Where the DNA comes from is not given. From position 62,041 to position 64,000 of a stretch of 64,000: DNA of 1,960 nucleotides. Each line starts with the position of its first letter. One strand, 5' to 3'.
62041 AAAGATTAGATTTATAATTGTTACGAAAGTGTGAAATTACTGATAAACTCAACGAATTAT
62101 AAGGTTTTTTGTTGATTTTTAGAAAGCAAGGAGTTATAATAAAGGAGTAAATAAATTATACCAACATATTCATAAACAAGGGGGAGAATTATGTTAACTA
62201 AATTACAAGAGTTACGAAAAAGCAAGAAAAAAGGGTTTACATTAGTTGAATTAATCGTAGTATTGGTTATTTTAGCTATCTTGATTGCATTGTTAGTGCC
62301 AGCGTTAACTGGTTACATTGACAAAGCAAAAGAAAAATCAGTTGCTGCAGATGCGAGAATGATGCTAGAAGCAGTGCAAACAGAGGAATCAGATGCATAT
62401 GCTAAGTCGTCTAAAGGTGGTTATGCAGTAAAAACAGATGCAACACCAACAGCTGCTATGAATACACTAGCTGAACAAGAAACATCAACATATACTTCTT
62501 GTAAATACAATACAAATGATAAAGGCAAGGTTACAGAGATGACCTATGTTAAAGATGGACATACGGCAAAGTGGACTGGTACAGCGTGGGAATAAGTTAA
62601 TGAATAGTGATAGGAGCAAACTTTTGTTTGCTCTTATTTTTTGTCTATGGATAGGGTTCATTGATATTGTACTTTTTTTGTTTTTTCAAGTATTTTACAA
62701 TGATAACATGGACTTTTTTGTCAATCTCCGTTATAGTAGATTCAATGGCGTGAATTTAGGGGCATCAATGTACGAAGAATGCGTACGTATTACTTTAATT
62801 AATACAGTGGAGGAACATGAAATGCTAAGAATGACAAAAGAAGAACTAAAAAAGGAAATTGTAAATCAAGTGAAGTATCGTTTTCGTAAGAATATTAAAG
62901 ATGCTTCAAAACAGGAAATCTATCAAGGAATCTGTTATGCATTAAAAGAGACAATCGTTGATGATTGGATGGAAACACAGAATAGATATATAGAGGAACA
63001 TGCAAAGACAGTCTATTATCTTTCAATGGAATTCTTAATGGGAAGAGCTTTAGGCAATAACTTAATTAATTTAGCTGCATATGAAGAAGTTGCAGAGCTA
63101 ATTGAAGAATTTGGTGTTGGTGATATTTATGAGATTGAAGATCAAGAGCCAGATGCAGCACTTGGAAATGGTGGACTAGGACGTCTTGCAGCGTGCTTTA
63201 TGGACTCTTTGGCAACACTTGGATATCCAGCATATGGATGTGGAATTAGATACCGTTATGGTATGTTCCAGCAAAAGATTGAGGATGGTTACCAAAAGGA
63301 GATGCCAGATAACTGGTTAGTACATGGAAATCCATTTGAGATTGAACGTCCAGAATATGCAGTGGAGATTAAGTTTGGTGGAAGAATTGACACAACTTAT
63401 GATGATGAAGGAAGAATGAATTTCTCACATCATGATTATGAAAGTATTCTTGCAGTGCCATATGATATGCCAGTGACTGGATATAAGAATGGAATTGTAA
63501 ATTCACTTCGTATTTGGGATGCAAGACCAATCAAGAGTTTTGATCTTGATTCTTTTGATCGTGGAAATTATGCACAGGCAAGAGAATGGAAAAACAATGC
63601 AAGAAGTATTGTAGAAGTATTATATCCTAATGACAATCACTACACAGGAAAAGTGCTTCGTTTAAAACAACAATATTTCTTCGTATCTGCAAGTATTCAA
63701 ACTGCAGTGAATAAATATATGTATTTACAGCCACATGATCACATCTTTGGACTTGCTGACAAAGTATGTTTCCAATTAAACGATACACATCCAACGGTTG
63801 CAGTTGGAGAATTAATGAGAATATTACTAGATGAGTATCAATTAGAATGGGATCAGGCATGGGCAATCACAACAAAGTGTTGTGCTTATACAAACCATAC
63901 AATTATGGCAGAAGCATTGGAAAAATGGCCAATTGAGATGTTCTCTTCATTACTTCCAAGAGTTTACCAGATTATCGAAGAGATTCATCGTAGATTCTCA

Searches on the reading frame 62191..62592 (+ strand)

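Call 7: search_protein_families(library=pfam, proteins=[window:62191-62592:+], max_evalue=0.01)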
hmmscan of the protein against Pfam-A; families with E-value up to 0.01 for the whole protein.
window:62191-62592:+ (134 aa): 2 families
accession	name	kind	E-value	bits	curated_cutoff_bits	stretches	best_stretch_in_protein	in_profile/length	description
PF07963.17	N_methyl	-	1.4e-09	37.5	21.2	1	11-35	2-26/27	Prokaryotic N-terminal methylation motif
PF14221.11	DUF4330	-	0.0036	17.9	27.6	1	16-118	14-115/167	Domain of unknown function (DUF4330)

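Call 10: search_protein_families(library=ncbifam, proteins=[window:62191-62592:+], max_evalue=0.1)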
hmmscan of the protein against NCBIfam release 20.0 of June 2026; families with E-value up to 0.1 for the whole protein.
window:62191-62592:+ (134 aa): 23 families
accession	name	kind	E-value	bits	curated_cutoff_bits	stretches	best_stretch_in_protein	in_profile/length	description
TIGR01710.1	typeII_sec_gspG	equivalog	2.9e-12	46.8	88.85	1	14-69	1-56/134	type II secretion system major pseudopilin GspG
NF041013.1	T4P_ComGE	equivalog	1.3e-09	38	49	1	12-67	2-58/83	competence type IV pilus minor pilin ComGE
NF040999.1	pilin_ComGC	equivalog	2.4e-09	37.3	75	1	13-63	1-51/84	competence type IV pilus major pilin ComGC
NF007862.0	PRK10574.1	equivalog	1.4e-08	35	138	1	11-47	2-38/145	prepilin peptidase-dependent pilin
TIGR02532.1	IV_pilin_GFxxxE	domain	1.2e-07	31.3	16.3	1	13-35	1-23/24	prepilin-type N-terminal cleavage/methylation domain-containing protein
TIGR01708.2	typeII_sec_gspH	equivalog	4.8e-07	29.9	80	1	14-86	2-71/169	type II secretion system minor pseudopilin GspH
NF007800.0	PRK10506.1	equivalog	1.5e-05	24.8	158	1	10-81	5-73/163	prepilin peptidase-dependent protein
NF041775.1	typeIV_PilA_Myxo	equivalog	3.3e-05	24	400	1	12-67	9-60/214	type IV pilin protein PilA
NF040982.1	ComGD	equivalog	4e-05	24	70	1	13-63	1-51/139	competence type IV pilus minor pilin ComGD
NF041002.1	pilin_ComGF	equivalog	0.0001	22.6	80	1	13-50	1-37/139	competence type IV pilus minor pilin ComGF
NF047828.1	T3SSXpsI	equivalog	0.00011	22.2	150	1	14-66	2-58/132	type II secretion system protein XpsI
NF042931.1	SAG1386_EF1546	equivalog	0.0008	19.5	80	1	9-123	19-117/158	SAG1386/EF1546 family surface-associated protein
NF051431.1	Rv0361_Cterm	subfamily_domain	0.00095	19.4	37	1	13-129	2-112/140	Rv0361 family membrane protein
TIGR02599.1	TIGR02599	subfamily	0.0015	17.9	256.5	1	15-70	1-60/361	Verru_Chthon cassette protein C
TIGR02523.1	type_IV_pilV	equivalog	0.003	18.1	52.2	1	14-109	2-93/139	type IV pilus modification protein PilV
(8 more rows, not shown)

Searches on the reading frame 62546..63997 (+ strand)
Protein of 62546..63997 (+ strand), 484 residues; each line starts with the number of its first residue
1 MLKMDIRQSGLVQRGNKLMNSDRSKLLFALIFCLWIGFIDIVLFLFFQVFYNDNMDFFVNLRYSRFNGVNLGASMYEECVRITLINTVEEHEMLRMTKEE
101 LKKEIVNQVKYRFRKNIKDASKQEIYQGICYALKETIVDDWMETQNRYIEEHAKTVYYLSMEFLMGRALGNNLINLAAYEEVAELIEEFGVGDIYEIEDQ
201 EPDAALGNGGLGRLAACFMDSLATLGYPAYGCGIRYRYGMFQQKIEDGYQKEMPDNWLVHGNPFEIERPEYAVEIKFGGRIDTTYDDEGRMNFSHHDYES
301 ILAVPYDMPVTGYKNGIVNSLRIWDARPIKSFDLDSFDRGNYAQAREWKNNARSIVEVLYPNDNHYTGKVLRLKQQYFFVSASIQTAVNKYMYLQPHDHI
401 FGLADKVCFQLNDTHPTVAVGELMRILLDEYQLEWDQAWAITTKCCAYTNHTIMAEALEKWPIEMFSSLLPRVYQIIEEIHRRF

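Call 7: search_protein_families(library=pfam, proteins=[window:62546-63997:+], max_evalue=0.01)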
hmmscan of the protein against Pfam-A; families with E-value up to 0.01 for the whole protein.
window:62546-63997:+ (484 aa): 1 family
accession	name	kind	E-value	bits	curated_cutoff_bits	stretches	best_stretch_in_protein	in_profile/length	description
PF00343.26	Phosphorylase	-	6.1e-131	438.4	27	1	193-484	7-295/713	Carbohydrate phosphorylase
